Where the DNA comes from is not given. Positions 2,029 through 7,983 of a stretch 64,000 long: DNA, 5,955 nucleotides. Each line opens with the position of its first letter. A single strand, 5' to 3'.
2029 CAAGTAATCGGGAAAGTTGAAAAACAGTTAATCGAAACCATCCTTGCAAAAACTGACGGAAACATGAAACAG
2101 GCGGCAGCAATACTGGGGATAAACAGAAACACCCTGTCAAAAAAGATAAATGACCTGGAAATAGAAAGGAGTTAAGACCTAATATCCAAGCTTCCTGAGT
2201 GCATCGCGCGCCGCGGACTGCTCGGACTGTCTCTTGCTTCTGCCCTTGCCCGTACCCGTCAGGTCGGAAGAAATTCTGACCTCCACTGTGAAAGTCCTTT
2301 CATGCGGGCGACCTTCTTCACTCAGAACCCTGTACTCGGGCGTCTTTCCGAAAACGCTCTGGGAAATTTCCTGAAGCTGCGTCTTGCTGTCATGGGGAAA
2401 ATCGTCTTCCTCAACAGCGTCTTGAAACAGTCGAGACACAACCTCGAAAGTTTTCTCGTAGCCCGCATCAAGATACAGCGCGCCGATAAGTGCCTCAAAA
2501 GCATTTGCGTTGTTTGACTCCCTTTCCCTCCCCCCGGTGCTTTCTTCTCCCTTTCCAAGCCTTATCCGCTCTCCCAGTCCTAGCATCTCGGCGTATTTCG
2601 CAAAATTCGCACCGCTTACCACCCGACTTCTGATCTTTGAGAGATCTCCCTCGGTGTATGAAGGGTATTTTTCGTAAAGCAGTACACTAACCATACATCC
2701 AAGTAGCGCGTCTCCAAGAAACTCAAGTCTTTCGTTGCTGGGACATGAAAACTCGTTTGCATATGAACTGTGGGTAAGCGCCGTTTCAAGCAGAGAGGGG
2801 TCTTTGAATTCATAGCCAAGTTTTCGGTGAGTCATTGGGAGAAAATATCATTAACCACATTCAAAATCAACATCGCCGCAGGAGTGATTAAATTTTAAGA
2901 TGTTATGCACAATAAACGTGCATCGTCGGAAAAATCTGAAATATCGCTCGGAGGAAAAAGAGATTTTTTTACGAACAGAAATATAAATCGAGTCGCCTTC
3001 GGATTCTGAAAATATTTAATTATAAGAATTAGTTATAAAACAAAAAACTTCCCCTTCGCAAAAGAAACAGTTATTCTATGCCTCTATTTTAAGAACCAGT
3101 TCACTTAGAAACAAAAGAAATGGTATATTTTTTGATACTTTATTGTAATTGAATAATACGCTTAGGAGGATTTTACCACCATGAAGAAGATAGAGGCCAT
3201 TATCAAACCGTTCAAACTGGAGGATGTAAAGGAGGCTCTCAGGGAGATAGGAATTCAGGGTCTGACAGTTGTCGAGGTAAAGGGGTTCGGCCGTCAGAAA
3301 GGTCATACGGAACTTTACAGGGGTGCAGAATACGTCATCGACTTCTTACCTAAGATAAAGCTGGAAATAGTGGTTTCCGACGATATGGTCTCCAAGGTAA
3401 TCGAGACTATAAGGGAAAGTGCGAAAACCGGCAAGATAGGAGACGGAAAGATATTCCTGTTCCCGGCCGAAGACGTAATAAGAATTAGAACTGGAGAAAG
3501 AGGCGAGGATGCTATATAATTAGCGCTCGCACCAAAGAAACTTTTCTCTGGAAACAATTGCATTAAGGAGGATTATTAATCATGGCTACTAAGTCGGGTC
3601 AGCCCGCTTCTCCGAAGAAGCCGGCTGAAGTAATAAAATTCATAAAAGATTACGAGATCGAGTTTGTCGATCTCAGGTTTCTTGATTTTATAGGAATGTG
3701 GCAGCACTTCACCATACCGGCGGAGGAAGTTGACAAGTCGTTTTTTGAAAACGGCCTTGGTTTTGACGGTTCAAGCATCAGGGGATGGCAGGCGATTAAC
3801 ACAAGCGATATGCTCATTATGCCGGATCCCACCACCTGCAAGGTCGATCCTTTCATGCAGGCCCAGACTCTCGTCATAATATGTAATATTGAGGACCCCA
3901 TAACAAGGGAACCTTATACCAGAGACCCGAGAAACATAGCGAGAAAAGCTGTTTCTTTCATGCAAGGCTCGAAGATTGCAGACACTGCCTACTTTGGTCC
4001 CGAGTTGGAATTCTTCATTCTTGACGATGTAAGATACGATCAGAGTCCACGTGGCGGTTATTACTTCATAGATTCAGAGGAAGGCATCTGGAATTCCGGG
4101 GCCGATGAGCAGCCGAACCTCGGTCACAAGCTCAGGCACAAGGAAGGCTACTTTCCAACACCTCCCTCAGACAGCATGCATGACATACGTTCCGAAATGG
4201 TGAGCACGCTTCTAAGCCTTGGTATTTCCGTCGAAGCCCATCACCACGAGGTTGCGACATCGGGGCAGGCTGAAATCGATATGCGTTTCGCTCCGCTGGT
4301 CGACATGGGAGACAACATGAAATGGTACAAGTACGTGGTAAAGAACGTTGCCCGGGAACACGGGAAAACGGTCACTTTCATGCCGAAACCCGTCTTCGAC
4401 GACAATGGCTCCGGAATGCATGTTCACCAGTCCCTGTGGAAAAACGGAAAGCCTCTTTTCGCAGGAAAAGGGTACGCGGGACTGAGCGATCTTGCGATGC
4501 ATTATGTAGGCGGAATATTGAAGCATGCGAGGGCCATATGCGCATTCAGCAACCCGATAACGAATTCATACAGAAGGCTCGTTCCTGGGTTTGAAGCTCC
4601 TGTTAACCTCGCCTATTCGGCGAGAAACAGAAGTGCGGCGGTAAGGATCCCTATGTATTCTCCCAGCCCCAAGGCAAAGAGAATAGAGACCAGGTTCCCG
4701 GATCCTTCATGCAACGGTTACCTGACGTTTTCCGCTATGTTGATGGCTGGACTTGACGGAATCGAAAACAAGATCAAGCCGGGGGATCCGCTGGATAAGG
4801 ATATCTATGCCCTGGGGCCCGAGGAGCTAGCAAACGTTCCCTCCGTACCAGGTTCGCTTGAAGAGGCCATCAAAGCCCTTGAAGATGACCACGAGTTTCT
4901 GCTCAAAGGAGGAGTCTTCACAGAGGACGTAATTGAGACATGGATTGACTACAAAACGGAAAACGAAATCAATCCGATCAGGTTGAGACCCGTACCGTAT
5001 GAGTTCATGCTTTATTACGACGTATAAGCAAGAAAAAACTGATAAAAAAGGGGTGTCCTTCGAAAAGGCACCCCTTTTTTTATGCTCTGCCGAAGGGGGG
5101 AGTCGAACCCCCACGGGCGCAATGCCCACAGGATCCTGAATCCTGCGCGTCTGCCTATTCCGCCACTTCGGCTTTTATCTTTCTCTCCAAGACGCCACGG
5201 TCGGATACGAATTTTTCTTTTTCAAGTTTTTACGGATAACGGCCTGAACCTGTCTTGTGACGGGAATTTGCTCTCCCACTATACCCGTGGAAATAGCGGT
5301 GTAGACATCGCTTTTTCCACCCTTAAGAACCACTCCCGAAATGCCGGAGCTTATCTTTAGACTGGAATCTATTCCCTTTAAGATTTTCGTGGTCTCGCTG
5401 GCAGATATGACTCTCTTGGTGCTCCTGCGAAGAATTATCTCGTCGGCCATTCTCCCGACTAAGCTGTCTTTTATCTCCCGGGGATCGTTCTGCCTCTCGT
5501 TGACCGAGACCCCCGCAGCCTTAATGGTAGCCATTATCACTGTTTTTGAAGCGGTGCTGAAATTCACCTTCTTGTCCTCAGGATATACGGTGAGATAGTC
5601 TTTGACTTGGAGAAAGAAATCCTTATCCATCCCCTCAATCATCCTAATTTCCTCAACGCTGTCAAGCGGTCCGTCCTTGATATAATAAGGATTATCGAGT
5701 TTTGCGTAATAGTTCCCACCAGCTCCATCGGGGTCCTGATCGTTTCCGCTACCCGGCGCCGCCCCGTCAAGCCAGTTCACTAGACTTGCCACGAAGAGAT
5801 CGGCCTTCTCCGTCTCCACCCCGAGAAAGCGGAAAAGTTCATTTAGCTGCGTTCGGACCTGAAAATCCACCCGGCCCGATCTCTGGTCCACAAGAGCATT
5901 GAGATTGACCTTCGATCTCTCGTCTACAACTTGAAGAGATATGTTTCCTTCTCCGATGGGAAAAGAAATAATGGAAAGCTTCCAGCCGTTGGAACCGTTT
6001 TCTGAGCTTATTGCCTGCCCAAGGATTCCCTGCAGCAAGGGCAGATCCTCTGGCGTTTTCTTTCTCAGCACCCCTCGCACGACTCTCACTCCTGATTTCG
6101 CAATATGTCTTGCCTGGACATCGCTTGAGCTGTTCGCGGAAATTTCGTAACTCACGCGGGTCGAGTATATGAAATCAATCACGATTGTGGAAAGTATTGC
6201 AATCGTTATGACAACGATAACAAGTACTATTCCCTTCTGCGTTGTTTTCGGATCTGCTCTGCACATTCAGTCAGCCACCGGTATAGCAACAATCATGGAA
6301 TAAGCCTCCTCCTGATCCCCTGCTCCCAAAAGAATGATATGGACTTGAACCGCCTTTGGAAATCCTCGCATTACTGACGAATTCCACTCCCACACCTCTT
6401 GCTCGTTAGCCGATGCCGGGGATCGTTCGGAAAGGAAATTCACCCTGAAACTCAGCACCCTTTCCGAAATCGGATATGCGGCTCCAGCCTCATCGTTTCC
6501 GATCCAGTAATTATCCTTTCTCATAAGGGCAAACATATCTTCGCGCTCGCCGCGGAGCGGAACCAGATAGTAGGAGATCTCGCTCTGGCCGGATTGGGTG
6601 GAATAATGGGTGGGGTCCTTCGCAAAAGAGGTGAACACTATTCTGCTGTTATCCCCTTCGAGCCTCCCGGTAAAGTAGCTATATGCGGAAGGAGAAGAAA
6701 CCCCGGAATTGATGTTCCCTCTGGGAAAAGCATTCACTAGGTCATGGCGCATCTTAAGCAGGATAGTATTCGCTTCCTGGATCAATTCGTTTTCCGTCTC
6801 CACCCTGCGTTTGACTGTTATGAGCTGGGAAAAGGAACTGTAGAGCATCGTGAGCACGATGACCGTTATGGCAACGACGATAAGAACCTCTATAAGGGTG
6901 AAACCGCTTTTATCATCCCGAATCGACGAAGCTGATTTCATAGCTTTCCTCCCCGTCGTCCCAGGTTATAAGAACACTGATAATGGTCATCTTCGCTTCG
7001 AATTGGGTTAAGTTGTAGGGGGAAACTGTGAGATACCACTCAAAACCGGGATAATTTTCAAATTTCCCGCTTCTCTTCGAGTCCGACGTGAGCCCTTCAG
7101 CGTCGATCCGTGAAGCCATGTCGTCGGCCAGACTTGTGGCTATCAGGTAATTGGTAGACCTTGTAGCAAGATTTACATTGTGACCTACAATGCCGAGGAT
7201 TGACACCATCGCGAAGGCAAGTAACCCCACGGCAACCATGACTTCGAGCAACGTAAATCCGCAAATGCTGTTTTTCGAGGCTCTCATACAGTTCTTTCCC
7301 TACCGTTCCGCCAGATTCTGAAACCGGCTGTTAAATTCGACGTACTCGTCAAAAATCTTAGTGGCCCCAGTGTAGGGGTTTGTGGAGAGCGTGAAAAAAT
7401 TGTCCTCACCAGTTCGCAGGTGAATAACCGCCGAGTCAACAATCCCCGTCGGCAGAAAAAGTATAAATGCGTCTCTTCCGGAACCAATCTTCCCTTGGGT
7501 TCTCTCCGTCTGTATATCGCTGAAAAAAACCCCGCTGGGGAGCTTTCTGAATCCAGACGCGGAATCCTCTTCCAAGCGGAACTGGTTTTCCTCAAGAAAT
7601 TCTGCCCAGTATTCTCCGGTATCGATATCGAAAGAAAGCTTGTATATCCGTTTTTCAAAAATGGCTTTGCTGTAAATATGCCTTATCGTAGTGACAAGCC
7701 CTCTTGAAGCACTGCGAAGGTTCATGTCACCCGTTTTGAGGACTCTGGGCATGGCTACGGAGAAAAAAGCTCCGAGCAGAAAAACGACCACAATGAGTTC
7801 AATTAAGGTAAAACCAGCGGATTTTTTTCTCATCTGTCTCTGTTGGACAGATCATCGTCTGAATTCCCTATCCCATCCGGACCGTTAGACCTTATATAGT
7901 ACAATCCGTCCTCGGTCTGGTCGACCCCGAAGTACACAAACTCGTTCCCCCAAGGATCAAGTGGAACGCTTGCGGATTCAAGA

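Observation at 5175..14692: Compact T2SS operon gspCDEFGHIJK lacking gspL/gspM (and gspO/gspN) and ending 3 nt from a tRNA-Leu gene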

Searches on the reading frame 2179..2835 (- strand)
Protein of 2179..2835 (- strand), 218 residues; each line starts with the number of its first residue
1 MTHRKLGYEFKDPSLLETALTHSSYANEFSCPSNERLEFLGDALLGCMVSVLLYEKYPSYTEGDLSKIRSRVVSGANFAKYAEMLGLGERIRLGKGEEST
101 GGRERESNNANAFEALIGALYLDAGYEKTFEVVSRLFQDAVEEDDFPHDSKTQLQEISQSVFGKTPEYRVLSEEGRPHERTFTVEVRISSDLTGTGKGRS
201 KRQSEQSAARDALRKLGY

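Call 28: search_protein_families(library=pfam, proteins=[window:2179-2835:-], max_evalue=0.001)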
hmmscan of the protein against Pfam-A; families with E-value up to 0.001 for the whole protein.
window:2179-2835:- (218 aa): 4 families
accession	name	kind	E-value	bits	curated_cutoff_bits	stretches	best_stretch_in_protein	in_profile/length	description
PF14622.11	Ribonucleas_3_3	-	1e-35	123.1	35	1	12-135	1-122/128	Ribonuclease-III-like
PF00636.31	Ribonuclease_3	-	3.1e-24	86.1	27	1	35-125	1-102/102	Ribonuclease III domain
PF00035.32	dsrm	-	1.2e-17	64.6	23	1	151-216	2-66/66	Double-stranded RNA binding motif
PF22935.1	RM44_endonuclase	-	3.7e-05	24.2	27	0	6-120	13-139/139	Large ribosomal subunit protein mL44, endonuclease domain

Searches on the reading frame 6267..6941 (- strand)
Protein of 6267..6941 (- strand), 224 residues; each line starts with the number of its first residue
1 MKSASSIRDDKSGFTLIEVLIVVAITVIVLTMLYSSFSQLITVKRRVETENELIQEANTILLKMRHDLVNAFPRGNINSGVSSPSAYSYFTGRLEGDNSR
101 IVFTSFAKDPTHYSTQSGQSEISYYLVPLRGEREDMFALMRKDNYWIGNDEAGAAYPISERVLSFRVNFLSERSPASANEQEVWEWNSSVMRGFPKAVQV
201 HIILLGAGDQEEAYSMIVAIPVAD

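Call 5: search_protein_families(library=pfam, proteins=[window:6267-6941:-], max_evalue=0.01)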
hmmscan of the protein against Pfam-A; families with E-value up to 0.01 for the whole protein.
window:6267-6941:- (224 aa): 1 family
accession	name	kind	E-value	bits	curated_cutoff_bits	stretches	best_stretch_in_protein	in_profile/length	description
PF07963.17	N_methyl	-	1.8e-08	34.1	21.2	1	11-34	4-27/27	Prokaryotic N-terminal methylation motif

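Call 6: search_protein_families(library=ncbifam, proteins=[window:6267-6941:-], max_evalue=0.01)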
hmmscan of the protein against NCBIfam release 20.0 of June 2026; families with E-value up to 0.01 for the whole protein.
window:6267-6941:- (224 aa): 10 families
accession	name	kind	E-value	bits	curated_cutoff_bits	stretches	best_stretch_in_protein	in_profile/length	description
TIGR02532.1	IV_pilin_GFxxxE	domain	2.5e-06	27.1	16.3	1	12-33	2-23/24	prepilin-type N-terminal cleavage/methylation domain-containing protein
TIGR01711.1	gspJ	equivalog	9.5e-06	25.5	64.85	1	13-205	2-180/192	type II secretion system minor pseudopilin GspJ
NF041013.1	T4P_ComGE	equivalog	0.00016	21.7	49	1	12-59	4-51/83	competence type IV pilus minor pilin ComGE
NF041002.1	pilin_ComGF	equivalog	0.00018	21.7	80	1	12-61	2-49/139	competence type IV pilus minor pilin ComGF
TIGR02599.1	TIGR02599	subfamily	0.00044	19.6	256.5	1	13-71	1-59/361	Verru_Chthon cassette protein C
NF038304.1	EPS_HpsC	equivalog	0.00064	19.4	200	1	5-70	14-79/318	hormogonium polysaccharide secretion pseudopilin HpsC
TIGR01708.2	typeII_sec_gspH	equivalog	0.00077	19.5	80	1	12-39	2-29/169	type II secretion system minor pseudopilin GspH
NF040982.1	ComGD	equivalog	0.00095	19.6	70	1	12-44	2-35/139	competence type IV pilus minor pilin ComGD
TIGR01707.1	gspI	equivalog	0.0019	18.7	44.35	1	13-48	1-36/101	type II secretion system minor pseudopilin GspI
NF007848.0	PRK10557.1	equivalog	0.0081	15.5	120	0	8-60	7-63/192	prepilin peptidase-dependent protein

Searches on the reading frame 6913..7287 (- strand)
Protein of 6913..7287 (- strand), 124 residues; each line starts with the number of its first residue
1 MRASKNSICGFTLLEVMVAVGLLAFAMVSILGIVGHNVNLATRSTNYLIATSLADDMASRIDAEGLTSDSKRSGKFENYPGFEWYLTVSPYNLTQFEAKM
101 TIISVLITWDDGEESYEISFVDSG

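Call 5: search_protein_families(library=pfam, proteins=[window:6913-7287:-], max_evalue=0.01)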
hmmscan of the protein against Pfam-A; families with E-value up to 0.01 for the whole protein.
window:6913-7287:- (124 aa): 1 family
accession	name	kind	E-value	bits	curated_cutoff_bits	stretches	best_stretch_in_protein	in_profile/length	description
PF07963.17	N_methyl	-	2.7e-05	24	21.2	1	8-30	4-26/27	Prokaryotic N-terminal methylation motif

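Call 6: search_protein_families(library=ncbifam, proteins=[window:6913-7287:-], max_evalue=0.01)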
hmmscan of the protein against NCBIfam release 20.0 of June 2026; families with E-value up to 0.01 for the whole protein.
window:6913-7287:- (124 aa): 4 families
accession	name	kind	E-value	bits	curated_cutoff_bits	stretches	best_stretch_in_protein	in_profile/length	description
NF047828.1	T3SSXpsI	equivalog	3.7e-10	39.9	150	1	10-100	3-92/132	type II secretion system protein XpsI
TIGR01707.1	gspI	equivalog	5.1e-09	36.6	44.35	1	10-101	1-92/101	type II secretion system minor pseudopilin GspI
TIGR02523.1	type_IV_pilV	equivalog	9.7e-07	29.4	52.2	1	10-68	3-62/139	type IV pilus modification protein PilV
NF041013.1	T4P_ComGE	equivalog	1.8e-05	24.8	49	1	7-38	2-33/83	competence type IV pilus minor pilin ComGE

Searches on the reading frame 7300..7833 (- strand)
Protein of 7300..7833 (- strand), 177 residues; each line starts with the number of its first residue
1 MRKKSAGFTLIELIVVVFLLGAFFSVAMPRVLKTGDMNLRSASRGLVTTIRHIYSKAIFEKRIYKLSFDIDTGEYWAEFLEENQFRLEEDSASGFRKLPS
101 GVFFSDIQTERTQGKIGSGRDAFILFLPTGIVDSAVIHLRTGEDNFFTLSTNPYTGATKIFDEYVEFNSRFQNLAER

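Call 5: search_protein_families(library=pfam, proteins=[window:7300-7833:-], max_evalue=0.01)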
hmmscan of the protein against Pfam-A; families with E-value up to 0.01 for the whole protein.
window:7300-7833:- (177 aa): 1 family
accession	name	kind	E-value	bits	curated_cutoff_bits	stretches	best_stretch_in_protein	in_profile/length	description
PF07963.17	N_methyl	-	8.8e-07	28.7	21.2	1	2-27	1-26/27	Prokaryotic N-terminal methylation motif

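Call 6: search_protein_families(library=ncbifam, proteins=[window:7300-7833:-], max_evalue=0.01)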
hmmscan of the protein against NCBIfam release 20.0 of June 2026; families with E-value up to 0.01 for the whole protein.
window:7300-7833:- (177 aa): 6 families
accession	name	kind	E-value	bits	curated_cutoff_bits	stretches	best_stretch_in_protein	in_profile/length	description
TIGR01708.2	typeII_sec_gspH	equivalog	4.9e-06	26.6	80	1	6-71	2-68/169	type II secretion system minor pseudopilin GspH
TIGR01710.1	typeII_sec_gspG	equivalog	1.8e-05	24.8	88.85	1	7-50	2-45/134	type II secretion system major pseudopilin GspG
TIGR02532.1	IV_pilin_GFxxxE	domain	0.0003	20.5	16.3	1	6-28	2-24/24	prepilin-type N-terminal cleavage/methylation domain-containing protein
NF040982.1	ComGD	equivalog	0.00032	21.1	70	1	6-75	2-72/139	competence type IV pilus minor pilin ComGD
NF041775.1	typeIV_PilA_Myxo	equivalog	0.0007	19.6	400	1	4-54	9-56/214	type IV pilin protein PilA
TIGR02596.1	TIGR02596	subfamily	0.00078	19.6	70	0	8-58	1-52/196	Verru_Chthon cassette protein D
